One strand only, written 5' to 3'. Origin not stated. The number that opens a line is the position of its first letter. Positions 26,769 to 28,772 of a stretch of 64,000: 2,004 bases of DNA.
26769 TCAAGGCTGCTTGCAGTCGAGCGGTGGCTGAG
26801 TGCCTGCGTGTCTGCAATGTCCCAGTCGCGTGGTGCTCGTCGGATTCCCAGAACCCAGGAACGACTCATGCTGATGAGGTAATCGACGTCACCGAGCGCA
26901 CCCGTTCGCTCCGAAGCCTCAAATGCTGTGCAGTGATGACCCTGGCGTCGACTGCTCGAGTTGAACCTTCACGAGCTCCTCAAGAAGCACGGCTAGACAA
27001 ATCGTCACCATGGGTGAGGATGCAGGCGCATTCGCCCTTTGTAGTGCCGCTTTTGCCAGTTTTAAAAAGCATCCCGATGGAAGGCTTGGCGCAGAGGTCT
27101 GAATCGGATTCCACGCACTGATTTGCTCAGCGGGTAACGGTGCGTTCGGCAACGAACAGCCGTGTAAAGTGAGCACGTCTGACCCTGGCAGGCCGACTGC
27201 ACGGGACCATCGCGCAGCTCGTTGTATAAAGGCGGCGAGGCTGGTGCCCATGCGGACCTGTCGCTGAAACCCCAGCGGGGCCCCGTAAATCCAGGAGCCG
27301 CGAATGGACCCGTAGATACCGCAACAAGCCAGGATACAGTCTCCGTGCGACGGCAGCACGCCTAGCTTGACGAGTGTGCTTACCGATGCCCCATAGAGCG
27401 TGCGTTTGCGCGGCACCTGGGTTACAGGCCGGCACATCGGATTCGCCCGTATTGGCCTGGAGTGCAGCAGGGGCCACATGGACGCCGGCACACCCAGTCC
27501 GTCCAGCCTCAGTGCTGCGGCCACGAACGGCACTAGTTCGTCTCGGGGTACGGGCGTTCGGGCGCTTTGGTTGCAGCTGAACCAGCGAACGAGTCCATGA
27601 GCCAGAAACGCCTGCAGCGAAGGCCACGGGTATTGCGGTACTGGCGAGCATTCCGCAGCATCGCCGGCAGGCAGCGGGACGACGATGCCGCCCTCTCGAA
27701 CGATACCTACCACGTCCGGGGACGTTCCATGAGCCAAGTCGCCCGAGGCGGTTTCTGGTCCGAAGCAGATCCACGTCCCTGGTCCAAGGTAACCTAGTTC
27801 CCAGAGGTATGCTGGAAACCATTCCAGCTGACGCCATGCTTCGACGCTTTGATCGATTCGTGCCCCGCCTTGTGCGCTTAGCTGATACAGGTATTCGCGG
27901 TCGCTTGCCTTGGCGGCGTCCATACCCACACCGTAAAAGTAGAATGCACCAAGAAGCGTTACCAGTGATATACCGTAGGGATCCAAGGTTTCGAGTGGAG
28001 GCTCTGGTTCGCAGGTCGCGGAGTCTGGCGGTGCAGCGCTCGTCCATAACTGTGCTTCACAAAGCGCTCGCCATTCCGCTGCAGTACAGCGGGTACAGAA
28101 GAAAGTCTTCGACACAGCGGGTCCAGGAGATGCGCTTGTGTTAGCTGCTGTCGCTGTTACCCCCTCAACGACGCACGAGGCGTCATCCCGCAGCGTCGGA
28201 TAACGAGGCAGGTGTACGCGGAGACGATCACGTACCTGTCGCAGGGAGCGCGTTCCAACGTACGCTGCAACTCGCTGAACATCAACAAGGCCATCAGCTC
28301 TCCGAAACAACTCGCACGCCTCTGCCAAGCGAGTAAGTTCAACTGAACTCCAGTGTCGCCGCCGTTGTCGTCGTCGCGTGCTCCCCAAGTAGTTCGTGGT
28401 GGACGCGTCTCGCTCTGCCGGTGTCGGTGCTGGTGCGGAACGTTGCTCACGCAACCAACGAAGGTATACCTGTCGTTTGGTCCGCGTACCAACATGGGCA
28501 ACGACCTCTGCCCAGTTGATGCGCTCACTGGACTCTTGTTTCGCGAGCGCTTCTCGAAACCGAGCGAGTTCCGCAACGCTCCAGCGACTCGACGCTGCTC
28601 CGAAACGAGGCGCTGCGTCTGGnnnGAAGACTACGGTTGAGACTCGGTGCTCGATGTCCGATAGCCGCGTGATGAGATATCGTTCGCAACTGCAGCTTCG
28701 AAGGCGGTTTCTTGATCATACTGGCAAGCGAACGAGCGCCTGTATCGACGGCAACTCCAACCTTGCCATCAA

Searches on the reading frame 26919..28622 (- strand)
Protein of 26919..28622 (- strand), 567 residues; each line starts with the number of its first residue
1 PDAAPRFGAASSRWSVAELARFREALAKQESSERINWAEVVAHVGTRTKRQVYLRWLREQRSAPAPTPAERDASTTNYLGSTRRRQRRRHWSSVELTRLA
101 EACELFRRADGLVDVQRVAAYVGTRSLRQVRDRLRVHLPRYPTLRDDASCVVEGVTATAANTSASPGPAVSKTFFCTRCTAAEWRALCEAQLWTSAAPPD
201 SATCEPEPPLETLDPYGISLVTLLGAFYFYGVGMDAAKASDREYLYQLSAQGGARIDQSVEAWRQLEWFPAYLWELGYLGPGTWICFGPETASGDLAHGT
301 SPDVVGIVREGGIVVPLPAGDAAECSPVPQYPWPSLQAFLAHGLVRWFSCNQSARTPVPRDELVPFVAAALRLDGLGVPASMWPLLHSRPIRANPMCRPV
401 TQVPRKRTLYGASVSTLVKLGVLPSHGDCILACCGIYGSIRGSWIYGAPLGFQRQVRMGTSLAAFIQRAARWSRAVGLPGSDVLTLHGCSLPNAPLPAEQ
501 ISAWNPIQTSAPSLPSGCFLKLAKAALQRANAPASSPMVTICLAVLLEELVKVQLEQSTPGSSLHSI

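Call 22: search_protein_families(library=pfam, proteins=[window:26919-28622:-], max_evalue=0.001)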
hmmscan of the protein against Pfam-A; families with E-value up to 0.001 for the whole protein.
window:26919-28622:- (567 aa): 1 family
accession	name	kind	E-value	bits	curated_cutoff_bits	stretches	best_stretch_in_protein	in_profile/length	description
PF00249.37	Myb_DNA-binding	-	8.5e-10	39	24.4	1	13-57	3-43/46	Myb-like DNA-binding domain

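Call 24: search_solved_structures(query=window:26919-28622:-, max_evalue=1, show_alignments=1)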
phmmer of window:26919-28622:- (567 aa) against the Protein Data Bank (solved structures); distinct sequences matched with E-value up to 1: 1.
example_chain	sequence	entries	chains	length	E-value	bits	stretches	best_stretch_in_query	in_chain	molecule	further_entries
5lv1_A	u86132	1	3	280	0.45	11.9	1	297-335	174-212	PtxB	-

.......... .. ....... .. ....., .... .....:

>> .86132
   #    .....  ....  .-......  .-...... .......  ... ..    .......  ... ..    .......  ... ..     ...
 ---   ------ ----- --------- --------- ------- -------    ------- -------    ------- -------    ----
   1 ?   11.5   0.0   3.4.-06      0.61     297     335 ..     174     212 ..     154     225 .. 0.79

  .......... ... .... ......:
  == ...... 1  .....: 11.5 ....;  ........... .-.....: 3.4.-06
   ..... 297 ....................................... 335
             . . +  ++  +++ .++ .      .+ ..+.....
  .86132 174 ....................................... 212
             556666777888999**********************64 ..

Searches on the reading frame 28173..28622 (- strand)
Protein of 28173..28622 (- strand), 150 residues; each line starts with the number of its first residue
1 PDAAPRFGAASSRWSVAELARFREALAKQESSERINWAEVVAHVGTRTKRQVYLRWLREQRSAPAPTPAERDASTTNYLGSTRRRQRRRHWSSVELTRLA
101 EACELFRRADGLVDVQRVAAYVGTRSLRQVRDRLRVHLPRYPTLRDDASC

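Call 41: search_solved_structures(query=window:28173-28622:-, max_evalue=10, show_alignments=2)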
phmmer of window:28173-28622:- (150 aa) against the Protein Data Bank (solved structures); distinct sequences matched with E-value up to 10: 21.
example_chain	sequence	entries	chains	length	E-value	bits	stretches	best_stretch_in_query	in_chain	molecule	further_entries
23cp_N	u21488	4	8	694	0.19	15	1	12-58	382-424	Ssr1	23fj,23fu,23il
2yus_A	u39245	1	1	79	0.22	14.8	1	8-60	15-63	SWI/SNF-related matrix-associated actin-dependent regulator of chromatin subfamily C membe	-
4yy5_A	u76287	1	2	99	0.3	14.3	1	21-95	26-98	dTor_3x33L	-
4yy2_A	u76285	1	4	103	0.32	14.2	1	21-95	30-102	dTor_3x33L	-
5ls6_A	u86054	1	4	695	0.32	14.2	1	13-91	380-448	Histone-lysine N-methyltransferase EZH2,Histone-lysine N-methyltransferase EZH2,Histone-ly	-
9kof_A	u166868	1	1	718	0.37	14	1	13-91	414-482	Histone-lysine N-methyltransferase EZH2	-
8t9g_C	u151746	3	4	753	0.37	14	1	13-91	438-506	Histone-lysine N-methyltransferase EZH2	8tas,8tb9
5hyn_A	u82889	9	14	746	0.37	14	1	13-91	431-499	Histone-lysine N-methyltransferase EZH2 | EZH2 | Isoform 2 of Histone-lysine N-methyltransferase EZH2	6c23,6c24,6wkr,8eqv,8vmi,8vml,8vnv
9c8u_A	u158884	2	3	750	0.37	14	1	13-91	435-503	Isoform 2 of Histone-lysine N-methyltransferase EZH2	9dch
8fyh_A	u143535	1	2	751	0.37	14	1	13-91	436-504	Histone-lysine N-methyltransferase EZH2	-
9kog_A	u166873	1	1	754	0.37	14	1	13-91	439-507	Histone-lysine N-methyltransferase EZH2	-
9koh_I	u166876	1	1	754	0.37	14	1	13-91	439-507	Histone-lysine N-methyltransferase EZH2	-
5ij8_A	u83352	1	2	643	0.38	14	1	7-74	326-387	Enhancer of Zeste Homolog 2 (EZH2),Histone-lysine N-methyltransferase EZH2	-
4w2r_A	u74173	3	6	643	0.38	14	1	7-74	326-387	Enhancer of zeste 2 polycomb repressive complex 2 subunit | Enhancer of Zeste Homolog 2 (EZH2),Histone-lysine N-methyltransferase EZH2 | Enhancer of zeste 2 pol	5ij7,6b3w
5wg6_A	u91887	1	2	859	0.43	13.8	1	13-91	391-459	Histone-lysine N-methyltransferase EZH2,Polycomb protein SUZ12 (E.C.2.1.1.43) chimera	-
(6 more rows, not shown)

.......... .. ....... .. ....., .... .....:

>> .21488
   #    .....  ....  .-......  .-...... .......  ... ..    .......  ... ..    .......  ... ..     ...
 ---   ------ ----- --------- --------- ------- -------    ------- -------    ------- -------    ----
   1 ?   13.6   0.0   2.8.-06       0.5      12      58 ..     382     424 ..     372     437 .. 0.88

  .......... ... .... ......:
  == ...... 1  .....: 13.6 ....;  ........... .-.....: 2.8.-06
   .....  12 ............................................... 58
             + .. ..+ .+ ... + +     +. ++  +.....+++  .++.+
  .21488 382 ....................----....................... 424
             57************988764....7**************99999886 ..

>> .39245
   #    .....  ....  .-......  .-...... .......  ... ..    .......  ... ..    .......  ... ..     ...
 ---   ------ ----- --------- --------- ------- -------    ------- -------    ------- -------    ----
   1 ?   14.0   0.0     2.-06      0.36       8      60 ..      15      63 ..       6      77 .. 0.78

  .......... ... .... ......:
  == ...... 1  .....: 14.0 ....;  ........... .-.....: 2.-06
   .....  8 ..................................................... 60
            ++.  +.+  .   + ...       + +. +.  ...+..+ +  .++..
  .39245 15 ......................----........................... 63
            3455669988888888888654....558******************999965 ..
